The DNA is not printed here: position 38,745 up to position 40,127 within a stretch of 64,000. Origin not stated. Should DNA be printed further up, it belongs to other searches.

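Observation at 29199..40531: Compact selenium-utilisation island: selD, selC, selA-selB-mobA and accessory genes next to the Sec-FDH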

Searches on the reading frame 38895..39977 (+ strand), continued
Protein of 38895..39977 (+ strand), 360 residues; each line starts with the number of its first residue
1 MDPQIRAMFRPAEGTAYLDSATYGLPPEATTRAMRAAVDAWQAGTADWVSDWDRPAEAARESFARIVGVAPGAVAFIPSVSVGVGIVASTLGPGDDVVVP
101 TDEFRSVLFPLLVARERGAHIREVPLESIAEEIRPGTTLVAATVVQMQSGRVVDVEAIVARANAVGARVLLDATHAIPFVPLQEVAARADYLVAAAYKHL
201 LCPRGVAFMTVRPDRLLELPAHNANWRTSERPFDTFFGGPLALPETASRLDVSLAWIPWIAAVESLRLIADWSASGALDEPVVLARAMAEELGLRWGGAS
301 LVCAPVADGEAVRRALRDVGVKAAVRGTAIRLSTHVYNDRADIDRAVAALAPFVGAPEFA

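Call 19: search_solved_structures(query=window:38895-39977:+, max_evalue=0.01, show_alignments=2)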
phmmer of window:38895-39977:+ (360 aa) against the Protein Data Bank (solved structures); distinct sequences matched with E-value up to 0.01: 50.
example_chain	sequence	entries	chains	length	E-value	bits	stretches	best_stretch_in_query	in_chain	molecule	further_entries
8kg1_A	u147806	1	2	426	2e-16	63.5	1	57-222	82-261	cysteine desulfurase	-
4q76_A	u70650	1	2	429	1.2e-14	57.6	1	16-221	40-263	Cysteine desulfurase 2, chloroplastic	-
4q75_A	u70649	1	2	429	1.2e-14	57.5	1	16-221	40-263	Cysteine desulfurase 2, chloroplastic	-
1qz9_A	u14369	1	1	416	3.6e-12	49.5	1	5-233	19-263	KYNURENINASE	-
7tlq_A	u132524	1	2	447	4.1e-10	42.7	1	15-220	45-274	Cysteine desulfurase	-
7tlm_A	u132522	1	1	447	4.2e-10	42.7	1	15-220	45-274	Cysteine desulfurase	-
7tlp_A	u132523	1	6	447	4.8e-10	42.5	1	15-220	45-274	Cysteine desulfurase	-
7tlr_A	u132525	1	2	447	7.4e-10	41.8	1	15-220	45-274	Cysteine desulfurase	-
1t3i_A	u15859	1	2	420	1.1e-08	38.1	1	57-241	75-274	Probable cysteine desulfurase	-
5hh9_A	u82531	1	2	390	2.2e-08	37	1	32-218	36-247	PvdN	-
5i90_A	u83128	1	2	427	3.1e-08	36.5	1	32-218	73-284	PvdN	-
4lw2_A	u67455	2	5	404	2.9e-07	33.3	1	4-275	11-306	Cysteine sulfinate desulfinase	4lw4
5ft4_A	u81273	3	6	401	2.9e-07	33.3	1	4-275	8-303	CYSTEINE DESULFURASE CSDA | L-CYSTEINE DESULFURASE CSDA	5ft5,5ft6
5ft8_A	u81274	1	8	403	3e-07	33.3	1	4-275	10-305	Cysteine desulfurase CsdA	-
1c0n_A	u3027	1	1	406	7e-06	28.8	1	16-221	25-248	PROTEIN (CSDB PROTEIN)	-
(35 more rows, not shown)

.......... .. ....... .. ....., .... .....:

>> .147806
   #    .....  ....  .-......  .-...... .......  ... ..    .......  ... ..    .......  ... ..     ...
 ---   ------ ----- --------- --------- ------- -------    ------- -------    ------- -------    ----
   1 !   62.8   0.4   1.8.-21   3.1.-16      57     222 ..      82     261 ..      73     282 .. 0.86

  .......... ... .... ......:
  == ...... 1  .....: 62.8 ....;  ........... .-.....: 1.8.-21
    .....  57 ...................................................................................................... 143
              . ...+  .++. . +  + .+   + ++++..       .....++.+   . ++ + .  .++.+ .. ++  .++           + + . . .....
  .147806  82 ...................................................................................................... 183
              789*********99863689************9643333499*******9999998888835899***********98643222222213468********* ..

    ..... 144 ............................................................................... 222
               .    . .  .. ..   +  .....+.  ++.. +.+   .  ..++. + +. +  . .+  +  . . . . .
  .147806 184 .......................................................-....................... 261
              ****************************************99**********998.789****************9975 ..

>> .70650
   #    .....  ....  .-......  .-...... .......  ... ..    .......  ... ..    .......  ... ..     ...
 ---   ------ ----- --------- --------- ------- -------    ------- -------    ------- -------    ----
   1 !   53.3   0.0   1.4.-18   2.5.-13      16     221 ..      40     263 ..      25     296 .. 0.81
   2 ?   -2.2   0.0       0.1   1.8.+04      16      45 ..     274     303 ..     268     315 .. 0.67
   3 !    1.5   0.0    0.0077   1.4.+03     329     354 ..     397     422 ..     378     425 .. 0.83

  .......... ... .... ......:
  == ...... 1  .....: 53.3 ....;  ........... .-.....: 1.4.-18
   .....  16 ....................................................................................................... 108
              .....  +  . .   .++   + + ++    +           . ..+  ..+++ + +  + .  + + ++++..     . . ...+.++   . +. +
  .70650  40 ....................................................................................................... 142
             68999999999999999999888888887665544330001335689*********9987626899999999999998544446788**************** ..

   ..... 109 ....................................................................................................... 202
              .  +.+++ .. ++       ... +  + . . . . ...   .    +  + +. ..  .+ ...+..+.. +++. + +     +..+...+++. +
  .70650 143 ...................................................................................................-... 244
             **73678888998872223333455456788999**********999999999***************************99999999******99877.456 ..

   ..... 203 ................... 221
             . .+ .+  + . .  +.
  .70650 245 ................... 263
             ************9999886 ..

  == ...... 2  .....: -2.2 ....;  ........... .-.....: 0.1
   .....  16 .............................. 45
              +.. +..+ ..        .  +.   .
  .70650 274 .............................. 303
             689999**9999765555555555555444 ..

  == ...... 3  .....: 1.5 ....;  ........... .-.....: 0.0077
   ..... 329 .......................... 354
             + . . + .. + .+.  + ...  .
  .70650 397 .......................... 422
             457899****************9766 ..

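Call 21: find_related_loci(query=A1, collection=genome_contigs, flank=10000)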
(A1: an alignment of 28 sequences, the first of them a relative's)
Query A1 (360 aa) in genome_contigs; peptide patterns used: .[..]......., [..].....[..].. (x = any residue, [..] = any of these).
269 stretches matched a pattern; 259 encode a relative of the query (tblastn E <= 1e-3); the best 80 are kept; 80 distinct loci.
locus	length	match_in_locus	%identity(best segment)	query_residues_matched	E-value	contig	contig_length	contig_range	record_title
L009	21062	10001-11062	64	1-354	2e-145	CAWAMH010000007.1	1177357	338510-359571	MAG: uncultured Chloroflexia bacterium isolate MFD02242.bin.2.293 genome assembly, contig: contig_68, whole genome shotg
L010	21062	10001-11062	63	1-354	8e-142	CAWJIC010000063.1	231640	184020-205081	MAG: uncultured Chloroflexia bacterium isolate MFD03638.bin.2.4 genome assembly, contig: contig_598, whole genome shotgu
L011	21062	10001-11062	63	1-354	1e-139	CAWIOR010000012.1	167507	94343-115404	MAG: uncultured Chloroflexia bacterium isolate MFD01561.bin.2.78 genome assembly, contig: contig_7160, whole genome shot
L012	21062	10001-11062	63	1-354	1e-137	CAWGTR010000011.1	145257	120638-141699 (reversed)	MAG: uncultured Chloroflexia bacterium isolate MFD03975.bin.2.87 genome assembly, contig: contig_34995, whole genome sho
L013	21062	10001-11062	63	1-354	2e-137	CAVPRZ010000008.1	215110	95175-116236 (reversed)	MAG: uncultured Chloroflexia bacterium isolate MFD10007.bin.2.206 genome assembly, contig: contig_48780, whole genome sh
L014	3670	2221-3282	63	1-354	6e-141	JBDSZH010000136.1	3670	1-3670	MAG: Candidatus Limnocylindrales bacterium isolate cluster1_bin.81 k127_10511526, whole genome shotgun sequence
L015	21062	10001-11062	63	1-354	7e-136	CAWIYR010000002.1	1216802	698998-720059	MAG: uncultured Chloroflexia bacterium isolate MFD05942.bin.2.302 genome assembly, contig: contig_17094, whole genome sh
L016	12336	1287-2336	61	1-350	1e-135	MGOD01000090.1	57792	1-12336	MAG: Chloroflexi bacterium RBG_16_70_13 RBG_16_scaffold_4302, whole genome shotgun sequence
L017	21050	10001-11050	64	1-350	1e-132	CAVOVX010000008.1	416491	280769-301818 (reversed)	MAG: uncultured Chloroflexia bacterium isolate MFD00031.bin.2.172 genome assembly, contig: contig_76416, whole genome sh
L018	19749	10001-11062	61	1-354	9e-133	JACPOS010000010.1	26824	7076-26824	MAG: Chloroflexi bacterium isolate NC_groundwater_607_Pr5_B-0.1um_70_26 alan_book_18_scaffold_300903, whole genome shotg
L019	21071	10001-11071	59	1-357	5e-131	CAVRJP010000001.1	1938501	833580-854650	MAG: uncultured Chloroflexia bacterium isolate MFD04935.bin.2.127 genome assembly, contig: contig_117, whole genome shot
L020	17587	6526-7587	60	1-354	2e-129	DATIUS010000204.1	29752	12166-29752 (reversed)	MAG TPA_asm: Candidatus Sulfomarinibacteraceae bacterium isolate SMAG_U15987 k141_525950, whole genome shotgun sequence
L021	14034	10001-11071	61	1-358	3e-129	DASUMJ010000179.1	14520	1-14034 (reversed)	MAG TPA_asm: Candidatus Limnocylindrales bacterium isolate SMAG_U1568 k141_1095266, whole genome shotgun sequence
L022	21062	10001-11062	58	1-354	1e-128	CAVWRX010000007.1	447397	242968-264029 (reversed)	MAG: uncultured Chloroflexia bacterium isolate MFD05442.bin.2.238 genome assembly, contig: contig_37334, whole genome sh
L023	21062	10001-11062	64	1-354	2e-143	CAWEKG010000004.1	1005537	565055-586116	MAG: uncultured Chloroflexia bacterium isolate MFD05942.bin.3.126 genome assembly, contig: contig_48034, whole genome sh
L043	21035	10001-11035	57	1-345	9e-119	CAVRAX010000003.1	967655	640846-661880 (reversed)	MAG: uncultured Chloroflexia bacterium isolate MFD04944.bin.1.71 genome assembly, contig: contig_35674, whole genome sho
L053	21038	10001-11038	57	9-354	2e-115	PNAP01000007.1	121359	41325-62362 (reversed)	MAG: Chloroflexi bacterium isolate palsa_1032 73.20110800_P1D.67_contig_18029, whole genome shotgun sequence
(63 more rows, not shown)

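Call 44: predict_structure(alignment_id=A1)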
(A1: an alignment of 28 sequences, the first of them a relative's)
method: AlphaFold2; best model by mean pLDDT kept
length: 360 residues; sequences in the alignment: 28
mean_pLDDT: 84.0   pTM: 0.87
mean pLDDT of the five models: 84.0, 83.5, 83.4, 82.4, 81.4
residues with pLDDT >= 90: 144; 70-90: 173; 50-70: 27; < 50: 16
segments of 3 or more residues with pLDDT < 50: 230-236, 238-240, 357-360
pLDDT, mean of each block of 10 residues (from residue 1): 84 75 69 91 87 86 93 91 92 96 78 91 92 97 84 90 96 89 85 90 89 90 59 47 76 81 92 89 87 77 81 91 78 79 91 63
secondary structure, 60 per line:
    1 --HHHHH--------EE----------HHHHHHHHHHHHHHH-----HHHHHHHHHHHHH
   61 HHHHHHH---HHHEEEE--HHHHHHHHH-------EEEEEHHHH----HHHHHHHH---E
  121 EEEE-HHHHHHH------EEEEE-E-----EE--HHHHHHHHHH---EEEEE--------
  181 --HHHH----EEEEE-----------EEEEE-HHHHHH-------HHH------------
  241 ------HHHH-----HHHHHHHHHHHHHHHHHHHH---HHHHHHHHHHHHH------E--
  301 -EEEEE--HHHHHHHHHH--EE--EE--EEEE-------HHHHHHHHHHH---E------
elements in order: H3-7 H28-42 H48-67 E74-77 H80-88 E96-100 H101-104 H109-116 E120-124 H126-132 E139-143 H155-164 E168-172 H183-186 E191-195 E207-211 H213-218 H247-250 H256-275 H279-291 E302-306 H309-318 E329-332 H340-350
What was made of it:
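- On Cysteine desulfurase / selenocysteine lyase (SufS, CsdA, CsdB, SclA): Model pLDDT 84 (call 44).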

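Call 47: fold_search(model_id=the predicted structure, library=pdb)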
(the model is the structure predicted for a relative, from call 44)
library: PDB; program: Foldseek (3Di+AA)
matches with E <= 10: 1951; with E <= 0.001: 1463
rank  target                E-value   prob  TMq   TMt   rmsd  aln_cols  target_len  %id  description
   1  8kg1_B                3.5e-20  1.00  0.78  0.70   4.6       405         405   23  Crystal structure of the cargo cysteine desulfurase from Mycobacterium smegmatis (released 2024-11-20)
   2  8kg1_A                6.4e-20  1.00  0.81  0.73   4.0       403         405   22  Crystal structure of the cargo cysteine desulfurase from Mycobacterium smegmatis (released 2024-11-20)
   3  4lw4_A                7.6e-20  1.00  0.79  0.73   4.6       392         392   21  Structural changes during cysteine desulfurase CsdA and sulfur-acceptor CsdE interactions provide insight into the tra (released 2013-08-07)
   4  7tlq_B                9.6e-20  1.00  0.82  0.72   4.1       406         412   22  Structure of Atopobium parvulum SufS C375S (released 2022-02-16)
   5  7tlr_B                1.1e-19  1.00  0.80  0.71   4.9       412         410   21  Structure of Atopobium parvulum SufS A34Y mutant (released 2022-02-16)
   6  7tlr_A                1.1e-19  1.00  0.79  0.71   4.8       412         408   21  Structure of Atopobium parvulum SufS A34Y mutant (released 2022-02-16)
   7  8odq_B                1.1e-19  1.00  0.81  0.72   4.4       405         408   21  SufS-SufU complex from Mycobacterium tuberculosis (released 2023-05-31)
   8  9ddd_B                1.2e-19  1.00  0.80  0.71   4.6       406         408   22  SufS-SufU complex from Mycobacterium Tuberculosis (released 2025-07-30)
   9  9ddd_A                1.3e-19  1.00  0.81  0.73   4.3       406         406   22  SufS-SufU complex from Mycobacterium Tuberculosis (released 2025-07-30)
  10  8odq_D                1.5e-19  1.00  0.80  0.71   4.4       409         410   22  SufS-SufU complex from Mycobacterium tuberculosis (released 2023-05-31)
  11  4q75_A                2.2e-19  1.00  0.82  0.72   4.2       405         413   23  Crystal structure of Nfs2, the plastidial cysteine desulfurase from Arabidopsis thaliana (released 2014-09-10)
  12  7rrn                  2.2e-19  1.00  0.81  0.73   4.0       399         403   18  E. coli cysteine desulfurase SufS R56A (released 2023-01-18)
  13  5b7s_B                2.2e-19  1.00  0.81  0.74   4.2       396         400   19  Apo structure of Cysteine Desulfurase from Thermococcus onnurineus NA1 (released 2017-06-14)
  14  7tlq_A                2.7e-19  1.00  0.80  0.70   4.9       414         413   21  Structure of Atopobium parvulum SufS C375S (released 2022-02-16)
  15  7tlm                  2.8e-19  1.00  0.78  0.69   5.3       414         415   21  Structure of Atopobium parvulum SufS (released 2022-02-16)
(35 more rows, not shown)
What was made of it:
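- On Cysteine desulfurase / selenocysteine lyase (SufS, CsdA, CsdB, SclA): Foldseek TM about 0.8 to SufS, CsdA and CsdB (call 47).
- The SufS-like fold (call 47).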

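Call 72: search_protein_families(library=pfam, proteins=[L043:5340-5985:+], max_evalue=0.001)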
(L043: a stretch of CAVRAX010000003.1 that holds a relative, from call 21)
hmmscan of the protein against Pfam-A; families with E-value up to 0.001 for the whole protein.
L043:5340-5985:+ (215 aa): 0 families
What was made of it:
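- Tried and rejected: No hits (call 72).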

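Call 79: search_protein_families(library=pfam, proteins=[L053:13381-16560:+, L053:12307-13098:+, L053:11050-11922:+, L053:16573-17670:+, L053:8052-9956:-], max_evalue=0.0001)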
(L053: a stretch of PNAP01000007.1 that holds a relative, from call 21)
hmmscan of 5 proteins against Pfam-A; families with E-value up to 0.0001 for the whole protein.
L053:13381-16560:+ (1059 aa): 3 families
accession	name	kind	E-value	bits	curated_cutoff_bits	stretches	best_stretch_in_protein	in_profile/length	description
PF00384.28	Molybdopterin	-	1.5e-34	120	24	1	175-636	1-352/353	Molybdopterin oxidoreductase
PF12804.13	NTP_transf_3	-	1.5e-29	103.7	27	1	855-1017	1-151/160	MobA-like NTP transferase domain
PF01568.27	Molydop_binding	-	1.3e-12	48.1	26.8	1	717-814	3-109/110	Molydopterin dinucleotide binding domain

L053:12307-13098:+ (263 aa): 3 families
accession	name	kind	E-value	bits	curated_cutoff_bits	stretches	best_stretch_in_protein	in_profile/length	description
PF13560.12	HTH_31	-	1.6e-08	35.2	27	1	34-88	1-55/64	Helix-turn-helix domain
PF01381.28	HTH_3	-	1.6e-08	34.9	23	1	39-91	1-52/55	Helix-turn-helix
PF13744.12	HTH_37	-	1.8e-05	24.9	27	1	34-94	18-78/80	Helix-turn-helix domain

L053:11050-11922:+ (290 aa): 1 family
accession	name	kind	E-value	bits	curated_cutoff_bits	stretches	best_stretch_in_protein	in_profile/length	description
PF02634.21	FdhD-NarQ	-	1.7e-63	215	27.2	1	41-286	3-236/237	FdhD/NarQ family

L053:16573-17670:+ (365 aa): 3 families
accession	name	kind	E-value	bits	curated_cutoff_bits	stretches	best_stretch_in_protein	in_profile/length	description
PF10851.13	DUF2652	-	1.3e-28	99.8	22.1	1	35-147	2-114/118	Protein of unknown function (DUF2652)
PF10604.15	Polyketide_cyc2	-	3.6e-10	40.7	27.4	1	218-350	6-141/142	Polyketide cyclase / dehydrase and lipid transport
PF08327.17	AHSA1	-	5.7e-06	27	22.1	1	224-328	2-108/125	Activator of Hsp90 ATPase homolog 1-like protein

L053:8052-9956:- (634 aa): 2 families
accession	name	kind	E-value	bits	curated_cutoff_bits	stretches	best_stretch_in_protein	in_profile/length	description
PF01979.26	Amidohydro_1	-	9.8e-62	209.6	25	1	252-630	1-343/345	Amidohydrolase family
PF07969.17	Amidohydro_3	-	3.2e-11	43.8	29.7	1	389-589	247-446/472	Amidohydrolase family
